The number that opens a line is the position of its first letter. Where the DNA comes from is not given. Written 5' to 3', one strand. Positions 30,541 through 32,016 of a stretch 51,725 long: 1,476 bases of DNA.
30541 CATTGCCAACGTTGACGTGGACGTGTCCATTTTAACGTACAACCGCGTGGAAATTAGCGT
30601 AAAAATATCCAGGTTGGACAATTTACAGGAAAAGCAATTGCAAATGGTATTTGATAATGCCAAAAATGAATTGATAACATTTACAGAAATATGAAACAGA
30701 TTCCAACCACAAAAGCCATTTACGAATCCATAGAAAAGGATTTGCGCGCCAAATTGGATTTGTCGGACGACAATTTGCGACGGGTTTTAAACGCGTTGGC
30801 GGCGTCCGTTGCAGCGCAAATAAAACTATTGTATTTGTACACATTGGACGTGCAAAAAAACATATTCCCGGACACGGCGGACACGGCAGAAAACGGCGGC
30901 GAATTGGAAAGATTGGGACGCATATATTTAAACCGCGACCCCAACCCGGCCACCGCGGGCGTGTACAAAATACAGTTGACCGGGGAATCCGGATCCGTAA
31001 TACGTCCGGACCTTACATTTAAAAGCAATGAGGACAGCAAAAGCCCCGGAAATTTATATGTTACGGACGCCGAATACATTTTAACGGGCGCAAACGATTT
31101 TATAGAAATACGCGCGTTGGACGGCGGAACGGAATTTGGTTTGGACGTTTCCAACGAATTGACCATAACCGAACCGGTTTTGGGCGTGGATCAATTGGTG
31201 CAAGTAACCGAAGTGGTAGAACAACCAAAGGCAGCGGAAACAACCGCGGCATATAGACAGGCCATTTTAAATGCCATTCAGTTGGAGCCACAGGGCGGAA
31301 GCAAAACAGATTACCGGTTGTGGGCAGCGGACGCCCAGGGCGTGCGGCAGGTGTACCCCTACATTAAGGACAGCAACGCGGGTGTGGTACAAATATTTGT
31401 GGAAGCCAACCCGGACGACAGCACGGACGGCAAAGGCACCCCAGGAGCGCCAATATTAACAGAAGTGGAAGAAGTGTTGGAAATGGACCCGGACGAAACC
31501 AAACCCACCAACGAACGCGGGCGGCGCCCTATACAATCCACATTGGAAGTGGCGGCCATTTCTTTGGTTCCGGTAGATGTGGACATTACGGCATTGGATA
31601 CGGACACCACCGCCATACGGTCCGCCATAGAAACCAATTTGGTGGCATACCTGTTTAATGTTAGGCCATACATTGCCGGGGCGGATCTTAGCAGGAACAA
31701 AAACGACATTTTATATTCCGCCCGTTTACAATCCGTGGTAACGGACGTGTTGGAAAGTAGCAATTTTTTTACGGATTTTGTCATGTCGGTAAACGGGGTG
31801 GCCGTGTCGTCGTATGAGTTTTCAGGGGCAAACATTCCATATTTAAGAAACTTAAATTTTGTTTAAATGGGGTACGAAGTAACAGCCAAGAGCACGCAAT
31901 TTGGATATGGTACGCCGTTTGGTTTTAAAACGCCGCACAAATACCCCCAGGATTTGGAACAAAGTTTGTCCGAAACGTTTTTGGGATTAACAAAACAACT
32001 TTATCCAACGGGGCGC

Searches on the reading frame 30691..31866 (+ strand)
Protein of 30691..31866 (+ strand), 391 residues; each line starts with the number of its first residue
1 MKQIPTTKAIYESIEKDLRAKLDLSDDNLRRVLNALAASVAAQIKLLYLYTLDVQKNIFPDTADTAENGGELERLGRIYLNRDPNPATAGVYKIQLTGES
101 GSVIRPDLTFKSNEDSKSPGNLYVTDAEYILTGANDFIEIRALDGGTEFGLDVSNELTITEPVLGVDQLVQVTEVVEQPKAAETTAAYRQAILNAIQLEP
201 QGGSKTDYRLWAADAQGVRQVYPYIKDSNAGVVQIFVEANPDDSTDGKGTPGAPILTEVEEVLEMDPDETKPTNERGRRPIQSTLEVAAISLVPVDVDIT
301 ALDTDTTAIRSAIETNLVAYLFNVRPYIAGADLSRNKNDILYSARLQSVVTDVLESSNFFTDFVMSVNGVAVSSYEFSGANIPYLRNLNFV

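Call 37: find_related_loci(query=A1, collection=viral_contigs, flank=10000)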
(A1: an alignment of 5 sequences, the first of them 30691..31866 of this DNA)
Query A1 (391 aa) in viral_contigs; peptide patterns used: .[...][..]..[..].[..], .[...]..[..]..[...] (x = any residue, [..] = any of these).
168 stretches matched a pattern; 111 encode a relative of the query (tblastn E <= 1e-3); the best 80 are kept; 80 distinct loci.
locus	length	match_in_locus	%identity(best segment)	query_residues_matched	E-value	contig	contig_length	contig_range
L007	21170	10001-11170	67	1-390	3e-179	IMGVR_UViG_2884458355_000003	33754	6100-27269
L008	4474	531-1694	65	4-391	0e+0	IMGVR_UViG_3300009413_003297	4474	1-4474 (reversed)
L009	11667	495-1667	66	1-391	9e-174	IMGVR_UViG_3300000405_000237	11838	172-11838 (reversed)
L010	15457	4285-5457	63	1-391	2e-166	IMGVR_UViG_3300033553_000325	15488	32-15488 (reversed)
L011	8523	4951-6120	62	1-390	8e-165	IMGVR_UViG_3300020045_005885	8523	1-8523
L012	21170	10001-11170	63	1-390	4e-164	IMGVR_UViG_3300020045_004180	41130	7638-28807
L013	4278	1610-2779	61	1-390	2e-168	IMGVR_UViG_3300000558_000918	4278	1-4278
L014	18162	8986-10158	62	1-391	3e-163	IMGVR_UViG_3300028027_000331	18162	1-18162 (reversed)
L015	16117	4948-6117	62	1-390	2e-162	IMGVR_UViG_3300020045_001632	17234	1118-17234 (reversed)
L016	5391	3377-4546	61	1-390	1e-164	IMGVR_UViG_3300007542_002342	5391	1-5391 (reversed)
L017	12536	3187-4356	62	1-390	4e-162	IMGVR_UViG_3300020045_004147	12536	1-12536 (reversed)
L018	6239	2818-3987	61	1-390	3e-163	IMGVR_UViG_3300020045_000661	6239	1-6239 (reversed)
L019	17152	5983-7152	61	1-390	1e-161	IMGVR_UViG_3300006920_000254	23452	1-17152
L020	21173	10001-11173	58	1-391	3e-157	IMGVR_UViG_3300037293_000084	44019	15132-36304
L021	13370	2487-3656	59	1-390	9e-157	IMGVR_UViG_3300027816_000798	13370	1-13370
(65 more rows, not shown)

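Call 72: find_related_loci(query=A1, collection=genome_contigs, flank=10000)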
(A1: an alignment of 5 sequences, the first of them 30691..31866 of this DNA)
Query A1 (391 aa) in genome_contigs; peptide patterns used: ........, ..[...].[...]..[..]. (x = any residue, [..] = any of these).
57 stretches matched a pattern; 7 encode a relative of the query (tblastn E <= 1e-3); 7 distinct loci.
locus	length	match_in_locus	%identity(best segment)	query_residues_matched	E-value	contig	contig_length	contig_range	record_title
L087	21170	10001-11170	72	1-390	0e+0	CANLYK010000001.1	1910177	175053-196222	uncultured Muricauda sp. isolate 3-951-3Z.fasta genome assembly, contig: NODE_1, whole genome shotgun sequence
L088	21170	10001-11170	67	1-390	5e-180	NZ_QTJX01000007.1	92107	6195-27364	Flagellimonas nanhaiensis strain SM1704 7-10_scaffold7, whole genome shotgun sequence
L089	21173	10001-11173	66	1-391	5e-173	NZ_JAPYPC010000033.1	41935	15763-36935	MAG: Christiangramia sp. isolate PW1.concoct.216 PW1_1036_length_41935_cov_13.479370, whole genome shotgun sequence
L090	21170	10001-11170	65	1-390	2e-168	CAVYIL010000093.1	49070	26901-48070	MAG: uncultured Flavobacteriaceae bacterium isolate MFD03551.bin.3.149 genome assembly, contig: contig_4802, whole genom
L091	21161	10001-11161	58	4-390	6e-148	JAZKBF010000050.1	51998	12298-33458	MAG: Bacteroidota bacterium isolate ADI_H3L2_1_122_18_3-bin067_1 ADIH3L21_B067_1_000000000047, whole genome shotgun sequ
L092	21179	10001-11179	57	1-390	1e-146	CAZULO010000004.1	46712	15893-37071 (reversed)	MAG TPA_asm: uncultured Flavobacterium sp. isolate SRP150892_co2_221 genome assembly, contig: NODE_843_length_46712_cov_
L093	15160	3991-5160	56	1-390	3e-146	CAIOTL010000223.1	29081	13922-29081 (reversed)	MAG: uncultured Bacteroidetes bacterium isolate YR_bin-3131 genome assembly, contig: bin-3131:223/261, whole genome shot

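Call 73: find_related_loci(query=A1, collection=metagenome_contigs, flank=10000)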
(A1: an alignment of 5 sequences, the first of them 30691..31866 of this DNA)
Query A1 (391 aa) in metagenome_contigs; peptide patterns used: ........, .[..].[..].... (x = any residue, [..] = any of these).
306 stretches matched a pattern; 69 encode a relative of the query (tblastn E <= 1e-3); 69 distinct loci.
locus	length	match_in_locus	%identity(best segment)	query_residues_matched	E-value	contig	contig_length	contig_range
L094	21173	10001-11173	73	1-391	0e+0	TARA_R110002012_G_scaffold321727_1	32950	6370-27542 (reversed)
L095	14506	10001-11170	72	1-390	0e+0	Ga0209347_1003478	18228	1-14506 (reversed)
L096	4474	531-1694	65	4-391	0e+0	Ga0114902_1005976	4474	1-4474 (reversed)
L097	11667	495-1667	66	1-391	5e-174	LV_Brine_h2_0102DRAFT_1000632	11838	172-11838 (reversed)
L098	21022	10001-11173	66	1-391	6e-174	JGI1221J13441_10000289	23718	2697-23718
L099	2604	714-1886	64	1-391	6e-177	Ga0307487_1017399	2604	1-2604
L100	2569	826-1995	62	1-390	2e-174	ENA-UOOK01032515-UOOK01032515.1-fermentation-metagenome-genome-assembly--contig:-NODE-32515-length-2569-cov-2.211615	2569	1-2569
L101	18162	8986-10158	62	1-391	2e-163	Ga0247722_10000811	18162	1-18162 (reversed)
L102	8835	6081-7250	61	1-390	1e-163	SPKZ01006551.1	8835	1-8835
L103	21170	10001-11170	62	1-390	4e-163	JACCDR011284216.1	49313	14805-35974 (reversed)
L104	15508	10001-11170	61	1-390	2e-162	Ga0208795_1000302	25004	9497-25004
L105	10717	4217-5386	61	1-390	3e-162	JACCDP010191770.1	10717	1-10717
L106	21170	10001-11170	61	1-390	9e-162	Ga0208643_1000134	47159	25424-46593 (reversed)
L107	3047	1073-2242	60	1-390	3e-170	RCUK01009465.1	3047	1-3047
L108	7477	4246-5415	59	1-390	2e-161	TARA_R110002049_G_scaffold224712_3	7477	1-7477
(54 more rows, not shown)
